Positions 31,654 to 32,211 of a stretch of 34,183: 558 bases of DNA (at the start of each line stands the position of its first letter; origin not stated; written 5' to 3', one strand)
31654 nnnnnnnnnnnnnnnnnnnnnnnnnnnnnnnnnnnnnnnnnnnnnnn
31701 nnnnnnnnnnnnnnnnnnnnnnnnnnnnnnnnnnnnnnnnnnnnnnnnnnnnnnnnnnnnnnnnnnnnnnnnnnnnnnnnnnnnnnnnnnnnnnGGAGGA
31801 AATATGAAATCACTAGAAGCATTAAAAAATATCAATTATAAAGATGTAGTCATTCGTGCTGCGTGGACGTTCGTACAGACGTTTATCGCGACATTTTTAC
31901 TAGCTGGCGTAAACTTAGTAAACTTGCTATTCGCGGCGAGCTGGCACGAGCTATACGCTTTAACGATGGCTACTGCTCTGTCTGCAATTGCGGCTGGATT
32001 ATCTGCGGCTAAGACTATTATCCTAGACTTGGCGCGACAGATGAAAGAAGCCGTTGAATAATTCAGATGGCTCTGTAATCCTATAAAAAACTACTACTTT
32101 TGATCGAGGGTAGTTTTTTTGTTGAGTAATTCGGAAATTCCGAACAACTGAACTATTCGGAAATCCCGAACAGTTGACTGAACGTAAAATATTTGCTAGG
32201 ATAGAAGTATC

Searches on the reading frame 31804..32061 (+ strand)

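Call 100: search_protein_families(library=phrogs, proteins=[window:31804-32061:+], max_evalue=0.1)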
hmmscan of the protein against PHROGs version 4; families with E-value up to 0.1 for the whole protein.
window:31804-32061:+ (85 aa): 1 family
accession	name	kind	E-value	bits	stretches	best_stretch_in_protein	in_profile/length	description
phrog_443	-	lysis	3.1e-05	25.5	1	13-69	13-65/127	holin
